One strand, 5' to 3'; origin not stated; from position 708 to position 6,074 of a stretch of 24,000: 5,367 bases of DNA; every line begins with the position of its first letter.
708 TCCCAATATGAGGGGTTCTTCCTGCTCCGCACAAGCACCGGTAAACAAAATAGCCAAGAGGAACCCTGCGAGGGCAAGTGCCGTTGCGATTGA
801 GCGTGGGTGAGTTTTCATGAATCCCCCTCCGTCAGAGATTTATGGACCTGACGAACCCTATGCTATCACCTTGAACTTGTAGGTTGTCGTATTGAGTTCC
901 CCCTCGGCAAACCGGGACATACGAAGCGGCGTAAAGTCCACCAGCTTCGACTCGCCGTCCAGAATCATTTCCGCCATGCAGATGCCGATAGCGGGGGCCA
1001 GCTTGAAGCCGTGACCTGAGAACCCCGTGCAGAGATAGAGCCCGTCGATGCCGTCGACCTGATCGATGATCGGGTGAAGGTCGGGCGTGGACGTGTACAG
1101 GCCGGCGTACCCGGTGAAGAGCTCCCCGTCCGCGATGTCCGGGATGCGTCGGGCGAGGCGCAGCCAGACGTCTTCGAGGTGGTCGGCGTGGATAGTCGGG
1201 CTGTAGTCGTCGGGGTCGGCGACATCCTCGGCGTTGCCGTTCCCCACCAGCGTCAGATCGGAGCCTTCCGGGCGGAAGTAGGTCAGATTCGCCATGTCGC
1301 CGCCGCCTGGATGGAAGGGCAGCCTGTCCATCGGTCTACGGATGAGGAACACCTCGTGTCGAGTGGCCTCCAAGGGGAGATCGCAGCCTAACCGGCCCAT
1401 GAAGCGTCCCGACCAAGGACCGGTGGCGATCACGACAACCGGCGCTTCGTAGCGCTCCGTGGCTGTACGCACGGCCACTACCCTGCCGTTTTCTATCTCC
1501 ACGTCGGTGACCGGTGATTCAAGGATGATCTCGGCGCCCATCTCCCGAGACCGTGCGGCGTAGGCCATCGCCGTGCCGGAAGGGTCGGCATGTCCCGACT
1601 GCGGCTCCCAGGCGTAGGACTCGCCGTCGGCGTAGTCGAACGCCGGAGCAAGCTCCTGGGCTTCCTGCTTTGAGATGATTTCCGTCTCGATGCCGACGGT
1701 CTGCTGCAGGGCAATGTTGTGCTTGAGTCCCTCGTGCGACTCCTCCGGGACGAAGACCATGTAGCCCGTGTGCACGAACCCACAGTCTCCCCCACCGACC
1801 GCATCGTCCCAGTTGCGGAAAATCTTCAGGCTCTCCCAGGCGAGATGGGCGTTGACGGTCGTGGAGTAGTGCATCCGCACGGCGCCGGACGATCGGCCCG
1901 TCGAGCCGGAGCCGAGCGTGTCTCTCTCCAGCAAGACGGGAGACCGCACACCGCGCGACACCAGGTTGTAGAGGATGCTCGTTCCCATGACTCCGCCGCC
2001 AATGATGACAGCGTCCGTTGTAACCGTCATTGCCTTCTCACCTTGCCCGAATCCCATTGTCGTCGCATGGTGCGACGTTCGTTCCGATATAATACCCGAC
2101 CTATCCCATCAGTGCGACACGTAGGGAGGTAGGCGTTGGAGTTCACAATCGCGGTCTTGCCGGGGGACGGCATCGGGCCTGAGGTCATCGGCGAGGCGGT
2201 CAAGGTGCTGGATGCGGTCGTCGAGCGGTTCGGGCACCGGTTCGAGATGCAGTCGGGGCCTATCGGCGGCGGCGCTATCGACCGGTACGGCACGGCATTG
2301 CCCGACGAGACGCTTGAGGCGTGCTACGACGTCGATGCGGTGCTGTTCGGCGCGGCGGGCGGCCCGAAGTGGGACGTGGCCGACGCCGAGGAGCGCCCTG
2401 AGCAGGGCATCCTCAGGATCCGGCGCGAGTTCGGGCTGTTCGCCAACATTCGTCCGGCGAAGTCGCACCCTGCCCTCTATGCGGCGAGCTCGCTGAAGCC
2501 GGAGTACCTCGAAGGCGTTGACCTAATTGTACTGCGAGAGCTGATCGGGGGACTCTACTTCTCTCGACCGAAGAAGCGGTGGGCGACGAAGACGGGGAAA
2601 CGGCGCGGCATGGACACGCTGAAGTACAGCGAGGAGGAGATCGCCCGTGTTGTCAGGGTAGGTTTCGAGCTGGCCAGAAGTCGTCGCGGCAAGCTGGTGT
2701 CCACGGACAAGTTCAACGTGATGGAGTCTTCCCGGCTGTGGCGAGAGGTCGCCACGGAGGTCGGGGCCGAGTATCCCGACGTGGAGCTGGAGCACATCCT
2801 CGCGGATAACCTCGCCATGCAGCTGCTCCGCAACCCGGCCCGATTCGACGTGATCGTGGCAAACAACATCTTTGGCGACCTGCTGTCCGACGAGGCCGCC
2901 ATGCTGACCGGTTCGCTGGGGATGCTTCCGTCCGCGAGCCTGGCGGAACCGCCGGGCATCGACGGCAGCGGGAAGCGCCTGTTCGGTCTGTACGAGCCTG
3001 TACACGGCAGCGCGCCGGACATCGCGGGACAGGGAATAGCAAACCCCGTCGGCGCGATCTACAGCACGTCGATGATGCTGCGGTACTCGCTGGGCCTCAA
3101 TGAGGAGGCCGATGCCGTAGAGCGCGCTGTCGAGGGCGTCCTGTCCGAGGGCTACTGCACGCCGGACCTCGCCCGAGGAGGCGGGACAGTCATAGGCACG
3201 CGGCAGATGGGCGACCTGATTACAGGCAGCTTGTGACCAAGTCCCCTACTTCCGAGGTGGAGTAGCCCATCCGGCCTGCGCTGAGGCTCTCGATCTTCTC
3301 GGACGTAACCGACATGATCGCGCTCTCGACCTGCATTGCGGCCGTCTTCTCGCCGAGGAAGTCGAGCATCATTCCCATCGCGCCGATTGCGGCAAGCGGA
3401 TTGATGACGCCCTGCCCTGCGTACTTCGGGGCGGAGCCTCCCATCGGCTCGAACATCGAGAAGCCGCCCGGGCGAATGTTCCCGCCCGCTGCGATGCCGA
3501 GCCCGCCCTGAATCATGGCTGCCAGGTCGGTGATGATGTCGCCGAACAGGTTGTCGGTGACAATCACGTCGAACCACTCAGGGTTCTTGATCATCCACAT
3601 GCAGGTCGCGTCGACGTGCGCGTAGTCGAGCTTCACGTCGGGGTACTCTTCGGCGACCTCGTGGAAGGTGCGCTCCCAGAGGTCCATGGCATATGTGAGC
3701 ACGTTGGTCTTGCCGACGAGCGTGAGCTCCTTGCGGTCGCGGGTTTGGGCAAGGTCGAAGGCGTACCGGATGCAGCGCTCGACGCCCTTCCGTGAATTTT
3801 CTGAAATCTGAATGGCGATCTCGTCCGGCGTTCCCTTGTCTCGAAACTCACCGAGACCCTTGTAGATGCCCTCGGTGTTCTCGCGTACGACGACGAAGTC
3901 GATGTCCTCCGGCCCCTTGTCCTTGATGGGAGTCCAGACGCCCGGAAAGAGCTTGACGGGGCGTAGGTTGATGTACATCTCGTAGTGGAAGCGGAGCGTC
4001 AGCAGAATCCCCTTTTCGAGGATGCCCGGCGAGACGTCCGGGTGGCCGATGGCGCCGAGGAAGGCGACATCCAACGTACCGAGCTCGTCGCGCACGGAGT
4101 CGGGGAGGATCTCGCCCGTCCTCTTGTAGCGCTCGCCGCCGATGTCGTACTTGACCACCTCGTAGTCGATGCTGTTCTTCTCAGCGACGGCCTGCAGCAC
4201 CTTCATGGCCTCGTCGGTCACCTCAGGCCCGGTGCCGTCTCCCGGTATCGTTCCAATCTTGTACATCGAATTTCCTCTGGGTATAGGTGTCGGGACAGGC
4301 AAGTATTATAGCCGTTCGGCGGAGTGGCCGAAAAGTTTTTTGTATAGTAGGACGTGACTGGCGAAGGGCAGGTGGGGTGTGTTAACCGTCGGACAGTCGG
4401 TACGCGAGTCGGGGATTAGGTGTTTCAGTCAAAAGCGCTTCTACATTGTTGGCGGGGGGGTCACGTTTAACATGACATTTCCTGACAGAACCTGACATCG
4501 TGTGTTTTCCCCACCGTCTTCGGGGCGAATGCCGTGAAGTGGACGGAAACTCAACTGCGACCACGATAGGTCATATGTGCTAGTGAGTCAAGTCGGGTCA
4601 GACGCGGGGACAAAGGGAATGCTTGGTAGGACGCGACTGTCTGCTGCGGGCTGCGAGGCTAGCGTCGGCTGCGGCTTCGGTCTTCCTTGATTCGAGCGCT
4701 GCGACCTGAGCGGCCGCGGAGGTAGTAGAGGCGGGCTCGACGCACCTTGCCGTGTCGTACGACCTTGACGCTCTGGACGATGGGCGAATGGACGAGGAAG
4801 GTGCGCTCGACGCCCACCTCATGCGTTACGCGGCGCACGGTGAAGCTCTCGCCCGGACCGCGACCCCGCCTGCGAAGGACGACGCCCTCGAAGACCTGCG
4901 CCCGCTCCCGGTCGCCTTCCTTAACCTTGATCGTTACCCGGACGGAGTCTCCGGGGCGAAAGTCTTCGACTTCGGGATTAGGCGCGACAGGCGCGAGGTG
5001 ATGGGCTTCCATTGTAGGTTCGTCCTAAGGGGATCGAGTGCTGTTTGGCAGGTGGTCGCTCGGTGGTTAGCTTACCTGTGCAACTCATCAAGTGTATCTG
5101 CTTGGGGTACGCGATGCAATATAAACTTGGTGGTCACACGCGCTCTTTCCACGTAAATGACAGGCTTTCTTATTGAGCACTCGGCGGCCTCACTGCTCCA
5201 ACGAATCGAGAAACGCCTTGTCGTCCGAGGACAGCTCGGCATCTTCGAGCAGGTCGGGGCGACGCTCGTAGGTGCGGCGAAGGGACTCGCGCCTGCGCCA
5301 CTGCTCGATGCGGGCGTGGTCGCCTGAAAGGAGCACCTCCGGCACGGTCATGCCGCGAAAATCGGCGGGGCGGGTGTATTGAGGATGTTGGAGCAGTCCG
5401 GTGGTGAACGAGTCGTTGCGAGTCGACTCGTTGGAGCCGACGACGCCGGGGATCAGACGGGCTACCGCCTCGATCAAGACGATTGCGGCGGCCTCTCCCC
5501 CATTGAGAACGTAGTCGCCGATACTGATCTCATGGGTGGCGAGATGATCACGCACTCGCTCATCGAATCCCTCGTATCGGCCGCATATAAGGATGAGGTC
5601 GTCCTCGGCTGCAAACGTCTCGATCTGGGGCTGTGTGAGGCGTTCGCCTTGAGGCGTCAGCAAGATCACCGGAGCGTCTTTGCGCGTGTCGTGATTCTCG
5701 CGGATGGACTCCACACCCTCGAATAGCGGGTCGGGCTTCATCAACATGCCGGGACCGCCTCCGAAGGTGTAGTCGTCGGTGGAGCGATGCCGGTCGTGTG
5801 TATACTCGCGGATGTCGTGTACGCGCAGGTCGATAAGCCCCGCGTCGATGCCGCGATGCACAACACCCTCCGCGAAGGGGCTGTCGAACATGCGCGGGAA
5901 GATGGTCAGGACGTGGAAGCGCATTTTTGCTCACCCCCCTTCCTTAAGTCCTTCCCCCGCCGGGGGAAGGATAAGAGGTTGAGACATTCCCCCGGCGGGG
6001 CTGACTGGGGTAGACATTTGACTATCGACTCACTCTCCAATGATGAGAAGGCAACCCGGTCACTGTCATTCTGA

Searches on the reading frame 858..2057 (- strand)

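Call 7: search_protein_families(library=pfam, proteins=[window:858-2057:-], max_evalue=0.01)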
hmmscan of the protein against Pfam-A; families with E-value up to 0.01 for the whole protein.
window:858-2057:- (399 aa): 6 families
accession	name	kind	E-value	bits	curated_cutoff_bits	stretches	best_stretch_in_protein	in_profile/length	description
PF01266.30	DAO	-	1e-66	226.4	27.9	1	15-364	1-353/353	FAD dependent oxidoreductase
PF13738.12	Pyr_redox_3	-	0.00013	21.8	30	0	165-215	86-135/305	Pyridine nucleotide-disulphide oxidoreductase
PF07992.20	Pyr_redox_2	-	0.00033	20.6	26.1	0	156-219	57-114/291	Pyridine nucleotide-disulphide oxidoreductase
PF13454.12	NAD_binding_9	-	0.0047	17.4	21.8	0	17-49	1-36/155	FAD-NAD(P)-binding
PF00890.30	FAD_binding_2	-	0.0062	16.2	20.4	0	15-217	1-206/414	FAD binding domain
PF03486.20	HI0933_like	-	0.0086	16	50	0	166-221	115-171/244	HI0933-like protein Rossmann domain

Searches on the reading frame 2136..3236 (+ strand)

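Call 7: search_protein_families(library=pfam, proteins=[window:2136-3236:+], max_evalue=0.01)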
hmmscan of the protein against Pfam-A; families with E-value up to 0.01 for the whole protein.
window:2136-3236:+ (366 aa): 1 family
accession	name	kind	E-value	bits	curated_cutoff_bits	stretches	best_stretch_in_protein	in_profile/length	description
PF00180.25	Iso_dh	-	1.6e-133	445.7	27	1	4-362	1-348/348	Isocitrate/isopropylmalate dehydrogenase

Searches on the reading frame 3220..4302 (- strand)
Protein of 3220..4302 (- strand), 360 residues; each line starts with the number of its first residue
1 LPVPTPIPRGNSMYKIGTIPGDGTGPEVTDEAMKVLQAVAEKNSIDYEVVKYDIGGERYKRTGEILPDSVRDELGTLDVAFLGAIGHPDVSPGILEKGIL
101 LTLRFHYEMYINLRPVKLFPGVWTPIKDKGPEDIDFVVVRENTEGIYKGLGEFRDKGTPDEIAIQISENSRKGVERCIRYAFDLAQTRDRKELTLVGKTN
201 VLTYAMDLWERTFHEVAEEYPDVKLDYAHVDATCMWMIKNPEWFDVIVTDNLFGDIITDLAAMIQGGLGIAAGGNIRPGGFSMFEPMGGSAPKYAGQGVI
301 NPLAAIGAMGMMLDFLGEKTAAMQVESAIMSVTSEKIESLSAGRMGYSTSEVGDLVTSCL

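Call 7: search_protein_families(library=pfam, proteins=[window:3220-4302:-], max_evalue=0.01)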
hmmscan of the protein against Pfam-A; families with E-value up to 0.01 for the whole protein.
window:3220-4302:- (360 aa): 1 family
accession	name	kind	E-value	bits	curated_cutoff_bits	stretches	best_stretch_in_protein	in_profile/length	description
PF00180.25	Iso_dh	-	2.1e-96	323.7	27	1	15-356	1-348/348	Isocitrate/isopropylmalate dehydrogenase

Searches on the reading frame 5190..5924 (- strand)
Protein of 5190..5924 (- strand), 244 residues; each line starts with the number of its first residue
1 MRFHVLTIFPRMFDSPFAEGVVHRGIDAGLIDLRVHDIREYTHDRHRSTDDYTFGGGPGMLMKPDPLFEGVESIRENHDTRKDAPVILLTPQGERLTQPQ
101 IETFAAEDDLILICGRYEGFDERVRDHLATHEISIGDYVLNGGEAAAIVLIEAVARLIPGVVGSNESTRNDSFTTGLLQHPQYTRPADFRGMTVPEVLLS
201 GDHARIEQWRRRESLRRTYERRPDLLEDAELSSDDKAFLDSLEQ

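Call 7: search_protein_families(library=pfam, proteins=[window:5190-5924:-], max_evalue=0.01)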
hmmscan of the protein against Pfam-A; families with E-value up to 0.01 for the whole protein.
window:5190-5924:- (244 aa): 1 family
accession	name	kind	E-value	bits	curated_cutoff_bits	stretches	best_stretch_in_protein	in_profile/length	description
PF01746.26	tRNA_m1G_MT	-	1.9e-62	210.9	27.3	1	26-223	5-195/195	tRNA (Guanine-1)-methyltransferase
